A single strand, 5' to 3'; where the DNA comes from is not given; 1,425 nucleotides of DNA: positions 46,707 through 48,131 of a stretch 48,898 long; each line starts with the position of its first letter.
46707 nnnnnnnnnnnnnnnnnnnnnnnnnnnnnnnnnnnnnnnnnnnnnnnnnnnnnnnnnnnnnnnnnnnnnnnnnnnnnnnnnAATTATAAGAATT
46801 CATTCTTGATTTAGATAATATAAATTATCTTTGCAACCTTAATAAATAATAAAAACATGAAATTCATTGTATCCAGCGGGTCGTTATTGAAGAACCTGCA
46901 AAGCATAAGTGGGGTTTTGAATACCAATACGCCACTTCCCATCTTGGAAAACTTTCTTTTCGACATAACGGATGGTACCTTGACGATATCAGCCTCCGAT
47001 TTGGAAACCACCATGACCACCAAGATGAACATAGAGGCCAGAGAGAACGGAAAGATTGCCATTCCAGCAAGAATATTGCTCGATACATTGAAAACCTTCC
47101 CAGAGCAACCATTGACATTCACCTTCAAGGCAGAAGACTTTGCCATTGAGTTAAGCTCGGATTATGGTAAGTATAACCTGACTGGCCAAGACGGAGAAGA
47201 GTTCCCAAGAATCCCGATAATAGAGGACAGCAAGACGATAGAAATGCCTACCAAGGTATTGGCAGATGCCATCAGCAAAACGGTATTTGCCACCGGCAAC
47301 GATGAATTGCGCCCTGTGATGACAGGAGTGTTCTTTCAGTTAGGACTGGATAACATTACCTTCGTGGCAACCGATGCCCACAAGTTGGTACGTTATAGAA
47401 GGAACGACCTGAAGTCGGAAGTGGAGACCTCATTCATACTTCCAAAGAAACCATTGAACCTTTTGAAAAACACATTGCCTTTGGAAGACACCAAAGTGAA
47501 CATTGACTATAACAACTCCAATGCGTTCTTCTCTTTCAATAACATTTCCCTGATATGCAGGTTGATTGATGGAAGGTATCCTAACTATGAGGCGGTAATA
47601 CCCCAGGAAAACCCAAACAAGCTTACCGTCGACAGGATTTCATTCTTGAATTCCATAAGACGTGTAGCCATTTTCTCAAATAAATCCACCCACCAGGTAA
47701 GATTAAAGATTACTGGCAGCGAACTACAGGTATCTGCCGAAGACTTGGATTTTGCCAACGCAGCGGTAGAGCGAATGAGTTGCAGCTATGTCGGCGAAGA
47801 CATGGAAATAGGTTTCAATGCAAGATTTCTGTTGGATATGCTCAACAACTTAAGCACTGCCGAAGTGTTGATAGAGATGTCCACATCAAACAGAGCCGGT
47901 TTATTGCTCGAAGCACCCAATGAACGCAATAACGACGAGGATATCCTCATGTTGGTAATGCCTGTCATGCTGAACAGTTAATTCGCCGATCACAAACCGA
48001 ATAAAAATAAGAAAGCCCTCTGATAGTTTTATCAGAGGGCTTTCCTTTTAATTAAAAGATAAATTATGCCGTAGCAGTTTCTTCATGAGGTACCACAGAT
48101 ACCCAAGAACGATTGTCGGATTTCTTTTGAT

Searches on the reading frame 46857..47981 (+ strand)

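Call 55: search_protein_families(library=pfam, proteins=[window:46857-47981:+], max_evalue=0.00001)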
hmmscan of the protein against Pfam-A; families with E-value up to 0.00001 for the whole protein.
window:46857-47981:+ (374 aa): 3 families
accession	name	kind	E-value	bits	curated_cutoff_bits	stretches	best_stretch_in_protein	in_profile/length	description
PF00712.24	DNA_pol3_beta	-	7.3e-32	110.5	24.4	1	1-120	1-120/120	DNA polymerase III beta subunit, N-terminal domain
PF02768.20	DNA_pol3_beta_3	-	1.3e-24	86.7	27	1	247-357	3-112/121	DNA polymerase III beta subunit, C-terminal domain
PF02767.21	DNA_pol3_beta_2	-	2.6e-23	83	27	1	130-243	2-116/116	DNA polymerase III beta subunit, central domain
